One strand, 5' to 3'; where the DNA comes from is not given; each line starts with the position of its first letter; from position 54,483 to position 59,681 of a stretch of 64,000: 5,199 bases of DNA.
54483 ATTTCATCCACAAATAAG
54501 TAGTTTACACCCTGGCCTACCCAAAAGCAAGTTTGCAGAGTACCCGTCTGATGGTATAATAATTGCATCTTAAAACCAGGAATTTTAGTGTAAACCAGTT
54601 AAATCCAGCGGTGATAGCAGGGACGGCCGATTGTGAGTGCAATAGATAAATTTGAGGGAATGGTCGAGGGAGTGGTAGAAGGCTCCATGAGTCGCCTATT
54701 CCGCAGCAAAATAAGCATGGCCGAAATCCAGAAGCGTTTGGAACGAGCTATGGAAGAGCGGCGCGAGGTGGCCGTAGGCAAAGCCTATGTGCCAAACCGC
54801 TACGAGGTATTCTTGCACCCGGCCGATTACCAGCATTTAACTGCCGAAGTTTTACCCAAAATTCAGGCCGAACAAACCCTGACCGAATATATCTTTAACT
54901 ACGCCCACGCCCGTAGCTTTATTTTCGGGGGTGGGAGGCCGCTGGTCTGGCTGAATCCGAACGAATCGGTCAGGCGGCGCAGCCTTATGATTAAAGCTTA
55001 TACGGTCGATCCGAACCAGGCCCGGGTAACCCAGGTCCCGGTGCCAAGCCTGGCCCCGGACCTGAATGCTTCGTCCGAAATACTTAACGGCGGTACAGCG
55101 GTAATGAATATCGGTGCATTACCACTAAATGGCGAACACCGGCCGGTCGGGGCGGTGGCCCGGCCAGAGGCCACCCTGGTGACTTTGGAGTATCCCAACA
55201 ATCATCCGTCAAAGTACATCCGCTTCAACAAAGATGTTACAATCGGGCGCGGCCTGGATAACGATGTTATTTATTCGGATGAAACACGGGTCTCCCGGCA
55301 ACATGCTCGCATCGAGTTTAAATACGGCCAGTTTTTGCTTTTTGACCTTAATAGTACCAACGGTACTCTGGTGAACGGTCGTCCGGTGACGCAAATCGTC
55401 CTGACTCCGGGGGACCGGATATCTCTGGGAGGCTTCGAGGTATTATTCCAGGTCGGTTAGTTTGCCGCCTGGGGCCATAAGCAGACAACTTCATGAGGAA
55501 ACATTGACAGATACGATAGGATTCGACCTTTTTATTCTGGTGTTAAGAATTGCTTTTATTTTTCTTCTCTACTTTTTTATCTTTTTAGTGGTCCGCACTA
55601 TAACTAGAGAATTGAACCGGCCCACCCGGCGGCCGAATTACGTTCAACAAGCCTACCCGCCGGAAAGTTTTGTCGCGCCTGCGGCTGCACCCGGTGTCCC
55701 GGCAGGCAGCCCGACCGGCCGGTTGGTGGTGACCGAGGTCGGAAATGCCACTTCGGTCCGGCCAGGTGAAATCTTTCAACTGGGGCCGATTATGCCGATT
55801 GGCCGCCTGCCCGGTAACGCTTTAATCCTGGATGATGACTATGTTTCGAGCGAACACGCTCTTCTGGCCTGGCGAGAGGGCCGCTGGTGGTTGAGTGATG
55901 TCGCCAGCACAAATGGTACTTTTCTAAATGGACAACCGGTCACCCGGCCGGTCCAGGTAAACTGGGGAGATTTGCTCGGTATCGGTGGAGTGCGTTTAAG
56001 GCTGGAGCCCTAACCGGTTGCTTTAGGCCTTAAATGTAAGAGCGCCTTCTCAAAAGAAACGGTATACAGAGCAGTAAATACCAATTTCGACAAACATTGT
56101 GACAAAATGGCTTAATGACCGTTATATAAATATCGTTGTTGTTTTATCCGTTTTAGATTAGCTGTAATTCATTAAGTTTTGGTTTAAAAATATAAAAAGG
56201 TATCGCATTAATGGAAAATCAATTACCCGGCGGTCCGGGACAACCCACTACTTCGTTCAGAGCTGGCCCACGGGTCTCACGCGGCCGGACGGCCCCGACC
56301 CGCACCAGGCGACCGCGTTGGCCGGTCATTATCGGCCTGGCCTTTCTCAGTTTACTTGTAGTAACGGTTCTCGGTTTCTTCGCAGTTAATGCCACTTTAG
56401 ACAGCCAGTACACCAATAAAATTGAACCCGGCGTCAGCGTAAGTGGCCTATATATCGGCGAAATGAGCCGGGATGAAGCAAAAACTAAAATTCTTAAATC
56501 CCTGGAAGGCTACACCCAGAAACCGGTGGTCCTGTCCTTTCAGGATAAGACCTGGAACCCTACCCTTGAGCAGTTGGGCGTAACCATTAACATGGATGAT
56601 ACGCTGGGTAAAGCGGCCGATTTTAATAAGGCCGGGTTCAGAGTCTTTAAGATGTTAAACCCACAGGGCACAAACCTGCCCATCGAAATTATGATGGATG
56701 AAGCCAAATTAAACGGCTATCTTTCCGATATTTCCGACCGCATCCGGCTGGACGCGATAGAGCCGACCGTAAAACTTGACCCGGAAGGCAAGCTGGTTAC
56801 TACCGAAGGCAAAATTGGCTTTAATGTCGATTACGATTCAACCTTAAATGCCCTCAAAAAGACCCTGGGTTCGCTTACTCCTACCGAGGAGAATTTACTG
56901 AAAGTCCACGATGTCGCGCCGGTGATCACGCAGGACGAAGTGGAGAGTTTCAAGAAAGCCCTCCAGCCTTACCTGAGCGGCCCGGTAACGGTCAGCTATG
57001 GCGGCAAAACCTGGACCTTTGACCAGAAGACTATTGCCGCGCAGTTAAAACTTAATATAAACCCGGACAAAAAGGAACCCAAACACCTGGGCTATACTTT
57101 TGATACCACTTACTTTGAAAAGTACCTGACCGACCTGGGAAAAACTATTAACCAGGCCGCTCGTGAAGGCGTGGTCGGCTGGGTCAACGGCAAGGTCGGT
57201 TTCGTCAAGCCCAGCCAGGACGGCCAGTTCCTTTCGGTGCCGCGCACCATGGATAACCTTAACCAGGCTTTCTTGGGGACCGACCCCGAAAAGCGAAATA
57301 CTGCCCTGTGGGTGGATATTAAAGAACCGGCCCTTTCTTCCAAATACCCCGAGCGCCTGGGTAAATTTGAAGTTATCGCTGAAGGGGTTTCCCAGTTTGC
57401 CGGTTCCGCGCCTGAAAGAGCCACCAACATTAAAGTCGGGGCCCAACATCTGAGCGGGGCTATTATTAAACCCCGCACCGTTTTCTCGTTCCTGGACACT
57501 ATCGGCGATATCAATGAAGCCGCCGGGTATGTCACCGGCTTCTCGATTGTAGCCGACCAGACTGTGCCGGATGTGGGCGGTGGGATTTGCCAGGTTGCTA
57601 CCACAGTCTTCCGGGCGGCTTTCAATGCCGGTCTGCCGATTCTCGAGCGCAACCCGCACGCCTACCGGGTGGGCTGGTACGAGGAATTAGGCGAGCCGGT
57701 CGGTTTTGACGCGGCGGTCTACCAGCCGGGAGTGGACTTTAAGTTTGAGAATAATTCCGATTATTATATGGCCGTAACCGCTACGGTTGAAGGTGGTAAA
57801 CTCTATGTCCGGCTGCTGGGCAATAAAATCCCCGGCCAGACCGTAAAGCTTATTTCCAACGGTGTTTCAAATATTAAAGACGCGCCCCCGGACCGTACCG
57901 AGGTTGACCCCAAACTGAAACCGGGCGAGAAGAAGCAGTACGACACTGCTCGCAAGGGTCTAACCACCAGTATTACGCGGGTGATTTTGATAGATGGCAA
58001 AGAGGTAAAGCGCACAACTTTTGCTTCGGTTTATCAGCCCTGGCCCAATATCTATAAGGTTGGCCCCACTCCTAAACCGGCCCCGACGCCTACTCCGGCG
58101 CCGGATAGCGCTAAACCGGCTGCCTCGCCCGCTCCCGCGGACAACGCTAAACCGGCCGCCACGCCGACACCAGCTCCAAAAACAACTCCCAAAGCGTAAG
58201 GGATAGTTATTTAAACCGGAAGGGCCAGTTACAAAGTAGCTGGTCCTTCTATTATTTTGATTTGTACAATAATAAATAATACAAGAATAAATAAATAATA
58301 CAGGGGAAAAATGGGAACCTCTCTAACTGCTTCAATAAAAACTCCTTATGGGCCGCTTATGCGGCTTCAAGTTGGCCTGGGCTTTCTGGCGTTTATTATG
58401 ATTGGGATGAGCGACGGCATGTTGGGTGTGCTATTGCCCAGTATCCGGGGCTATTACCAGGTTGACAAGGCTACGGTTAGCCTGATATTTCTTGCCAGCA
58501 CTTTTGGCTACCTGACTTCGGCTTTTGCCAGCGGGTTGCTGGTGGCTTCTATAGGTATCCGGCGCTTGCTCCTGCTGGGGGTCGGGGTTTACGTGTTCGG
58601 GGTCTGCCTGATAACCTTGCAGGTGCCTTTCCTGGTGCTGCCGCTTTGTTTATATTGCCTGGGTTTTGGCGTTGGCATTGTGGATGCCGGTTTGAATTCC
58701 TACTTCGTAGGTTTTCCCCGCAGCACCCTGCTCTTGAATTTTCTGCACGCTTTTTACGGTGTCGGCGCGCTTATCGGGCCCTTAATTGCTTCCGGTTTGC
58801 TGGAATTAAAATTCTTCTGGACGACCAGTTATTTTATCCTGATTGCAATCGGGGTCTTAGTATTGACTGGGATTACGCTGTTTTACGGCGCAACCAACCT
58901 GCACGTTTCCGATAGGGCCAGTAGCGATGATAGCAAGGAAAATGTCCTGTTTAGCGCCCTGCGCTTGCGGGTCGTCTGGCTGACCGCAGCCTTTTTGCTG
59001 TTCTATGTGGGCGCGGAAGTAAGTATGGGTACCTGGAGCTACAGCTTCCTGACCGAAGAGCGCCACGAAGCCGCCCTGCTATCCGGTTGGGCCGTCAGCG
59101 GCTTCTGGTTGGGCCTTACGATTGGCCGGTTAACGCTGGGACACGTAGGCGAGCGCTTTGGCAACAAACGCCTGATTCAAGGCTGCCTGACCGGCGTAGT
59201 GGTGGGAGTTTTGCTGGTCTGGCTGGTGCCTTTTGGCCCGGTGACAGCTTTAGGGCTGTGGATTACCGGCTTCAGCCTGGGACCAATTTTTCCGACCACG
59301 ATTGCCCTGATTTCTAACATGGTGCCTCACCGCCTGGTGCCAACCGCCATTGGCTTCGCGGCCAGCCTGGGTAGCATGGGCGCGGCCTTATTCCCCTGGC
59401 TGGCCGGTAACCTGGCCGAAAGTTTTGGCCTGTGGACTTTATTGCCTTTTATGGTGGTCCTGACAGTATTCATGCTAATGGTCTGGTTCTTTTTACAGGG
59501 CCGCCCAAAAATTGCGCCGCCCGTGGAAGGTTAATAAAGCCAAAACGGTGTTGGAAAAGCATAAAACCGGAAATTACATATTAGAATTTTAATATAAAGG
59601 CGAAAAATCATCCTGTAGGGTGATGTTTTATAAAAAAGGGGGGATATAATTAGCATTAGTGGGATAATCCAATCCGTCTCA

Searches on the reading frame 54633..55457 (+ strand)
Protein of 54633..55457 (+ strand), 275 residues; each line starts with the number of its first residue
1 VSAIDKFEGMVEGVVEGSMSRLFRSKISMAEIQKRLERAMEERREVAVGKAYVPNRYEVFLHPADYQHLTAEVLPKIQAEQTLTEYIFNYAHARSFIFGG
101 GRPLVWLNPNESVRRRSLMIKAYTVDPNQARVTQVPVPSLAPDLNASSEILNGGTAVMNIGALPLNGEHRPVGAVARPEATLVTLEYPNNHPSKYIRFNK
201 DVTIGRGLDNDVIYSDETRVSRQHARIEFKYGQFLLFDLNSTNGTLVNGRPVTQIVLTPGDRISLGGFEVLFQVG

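Call 5: search_protein_families(library=pfam, proteins=[window:54633-55457:+])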
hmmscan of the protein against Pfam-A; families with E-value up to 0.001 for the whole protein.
window:54633-55457:+ (275 aa): 3 families
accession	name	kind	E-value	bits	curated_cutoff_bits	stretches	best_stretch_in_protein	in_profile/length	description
PF12401.13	FhaA_N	-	9.6e-21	74.8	25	1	5-119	2-113/115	FhaA, N-terminal domain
PF00498.31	FHA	-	6.8e-20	71.7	20.7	1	202-266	1-67/67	FHA domain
PF16697.10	Yop-YscD_cpl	-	1.2e-12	48.3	33.2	1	200-272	17-90/94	Inner membrane component of T3SS, cytoplasmic domain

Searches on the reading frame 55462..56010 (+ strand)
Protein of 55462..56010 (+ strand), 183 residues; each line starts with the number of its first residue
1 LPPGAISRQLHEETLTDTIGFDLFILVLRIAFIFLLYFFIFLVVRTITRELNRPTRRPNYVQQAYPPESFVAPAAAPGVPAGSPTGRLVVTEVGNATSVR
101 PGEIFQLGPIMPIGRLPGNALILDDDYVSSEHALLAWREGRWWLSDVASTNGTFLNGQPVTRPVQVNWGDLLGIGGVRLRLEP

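Call 5: search_protein_families(library=pfam, proteins=[window:55462-56010:+])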
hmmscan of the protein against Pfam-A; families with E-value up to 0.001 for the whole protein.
window:55462-56010:+ (183 aa): 2 families
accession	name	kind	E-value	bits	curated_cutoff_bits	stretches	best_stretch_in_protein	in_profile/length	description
PF00498.31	FHA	-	3.7e-17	63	20.7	1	113-175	3-67/67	FHA domain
PF16697.10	Yop-YscD_cpl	-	4e-11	43.5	33.2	1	111-182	19-91/94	Inner membrane component of T3SS, cytoplasmic domain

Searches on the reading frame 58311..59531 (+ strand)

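Call 55: search_protein_families(library=pfam, proteins=[window:58311-59531:+])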
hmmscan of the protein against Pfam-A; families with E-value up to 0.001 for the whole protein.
window:58311-59531:+ (407 aa): 2 families
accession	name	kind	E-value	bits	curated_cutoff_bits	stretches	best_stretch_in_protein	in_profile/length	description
PF07690.21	MFS_1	-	2.1e-33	116.1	33.4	2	226-402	3-180/347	Major Facilitator Superfamily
PF00083.30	Sugar_tr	-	1.3e-05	24.8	22.3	1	244-395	31-191/452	Sugar (and other) transporter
